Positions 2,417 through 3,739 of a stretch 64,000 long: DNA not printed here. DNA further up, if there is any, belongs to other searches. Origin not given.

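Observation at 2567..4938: Type II R-M operon (C5-methyltransferase, NgoMIV-family endonuclease, Vsr) translationally coupled into an upstream metabolic operon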

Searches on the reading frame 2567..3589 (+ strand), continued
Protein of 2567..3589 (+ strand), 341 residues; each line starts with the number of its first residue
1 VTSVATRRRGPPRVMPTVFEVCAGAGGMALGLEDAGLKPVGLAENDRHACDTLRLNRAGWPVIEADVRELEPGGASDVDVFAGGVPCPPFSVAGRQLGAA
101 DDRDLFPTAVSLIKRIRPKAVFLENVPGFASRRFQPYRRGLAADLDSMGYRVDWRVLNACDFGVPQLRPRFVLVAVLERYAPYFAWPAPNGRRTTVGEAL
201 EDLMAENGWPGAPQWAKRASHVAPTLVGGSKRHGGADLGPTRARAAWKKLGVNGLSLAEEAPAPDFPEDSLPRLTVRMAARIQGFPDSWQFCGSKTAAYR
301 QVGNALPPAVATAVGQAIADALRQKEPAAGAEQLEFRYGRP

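Call 29: find_encoding_contigs(protein=P0013, flank=7000, max_places=2)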
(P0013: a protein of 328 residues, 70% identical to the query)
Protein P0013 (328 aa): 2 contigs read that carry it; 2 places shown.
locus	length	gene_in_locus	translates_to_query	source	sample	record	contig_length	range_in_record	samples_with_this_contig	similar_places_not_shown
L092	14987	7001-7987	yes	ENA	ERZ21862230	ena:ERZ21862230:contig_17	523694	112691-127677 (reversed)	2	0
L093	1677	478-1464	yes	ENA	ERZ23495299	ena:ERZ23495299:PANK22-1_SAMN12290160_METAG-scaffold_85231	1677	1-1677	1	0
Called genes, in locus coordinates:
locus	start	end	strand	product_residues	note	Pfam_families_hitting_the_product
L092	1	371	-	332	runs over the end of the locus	PF00005:ABC_tran, PF13304:AAA_21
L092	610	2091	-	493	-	PF07995:GSDH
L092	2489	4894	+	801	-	PF00144:Beta-lactamase, PF01427:Peptidase_M15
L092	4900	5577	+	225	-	PF13489:Methyltransf_23, PF08241:Methyltransf_11, PF08242:Methyltransf_12, PF13649:Methyltransf_25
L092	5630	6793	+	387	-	-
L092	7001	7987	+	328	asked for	PF00145:DNA_methylase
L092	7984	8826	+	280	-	PF09015:NgoMIV_restric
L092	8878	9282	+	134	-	PF03852:Vsr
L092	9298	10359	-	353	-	-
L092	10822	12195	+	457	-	PF13372:Alginate_exp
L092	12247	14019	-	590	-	PF00939:Na_sulph_symp (weak), PF03600:CitMHS, PF02080:TrkA_C, PF00939:Na_sulph_symp, PF03600:CitMHS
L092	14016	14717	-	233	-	PF13489:Methyltransf_23, PF00891:Methyltransf_2, PF01209:Ubie_methyltran, PF01795:Methyltransf_5 (weak), PF13847:Methyltransf_31, PF08241:Methyltransf_11, PF08242:Methyltransf_12, PF13649:Methyltransf_25, +1 more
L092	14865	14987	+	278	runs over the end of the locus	PF04072:LCM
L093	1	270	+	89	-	?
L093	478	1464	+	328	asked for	PF00145:DNA_methylase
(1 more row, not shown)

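Call 48: search_protein_families(library=padloc, proteins=[window:2609-3589:+], max_evalue=0.001)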
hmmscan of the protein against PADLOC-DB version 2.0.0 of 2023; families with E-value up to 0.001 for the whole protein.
window:2609-3589:+ (327 aa): 59 families (the best 25 are shown)
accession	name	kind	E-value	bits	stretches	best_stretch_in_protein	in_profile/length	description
PDLC00029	DruM2|DruM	-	4.9e-141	467.8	1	4-313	7-316/329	DNA cytosine methylase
PDLC00032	DruM2|DruM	-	7.1e-126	418.9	1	3-319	5-331/424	DNA cytosine methylase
PDLC00026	DruM2|DruM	-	6.1e-125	415.2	1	3-315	6-325/336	DNA cytosine methylase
PDLC03304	MTase_II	-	1.4e-113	378.3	1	4-316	6-337/432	Type II methyltransferase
PDLC03307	MTase_II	-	1.3e-82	276.1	2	5-127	4-126/382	Type II methyltransferase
PDLC03378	MTase_II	-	4e-62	208.5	1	4-313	5-335/344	Type II methyltransferase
PDLC03272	MTase_II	-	3e-60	202.5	1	2-315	75-397/407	Type II methyltransferase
PDLC03234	MTase_II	-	3.2e-60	202.4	2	3-192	6-205/375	Type II methyltransferase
PDLC03326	MTase_II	-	2.9e-48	163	2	6-194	9-219/412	Type II methyltransferase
PDLC00033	DruM2|DruM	-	2.6e-45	153.3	2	3-165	23-193/368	DNA cytosine methylase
PDLC03237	MTase_II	-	3.9e-42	142.2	2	3-163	795-969/1036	Type II methyltransferase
PDLC03330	MTase_II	-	3e-40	136.3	2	4-164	101-266/430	Type II methyltransferase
PDLC02649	DrmMII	-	2.9e-39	133.2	2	55-189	107-247/422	DrmMII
PDLC00027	DruM2|DruM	-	3.3e-39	133.3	2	6-182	16-191/361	DNA cytosine methylase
PDLC03731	oMTase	-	1.3e-32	111.2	1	3-309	15-322/326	orphan methyltransferase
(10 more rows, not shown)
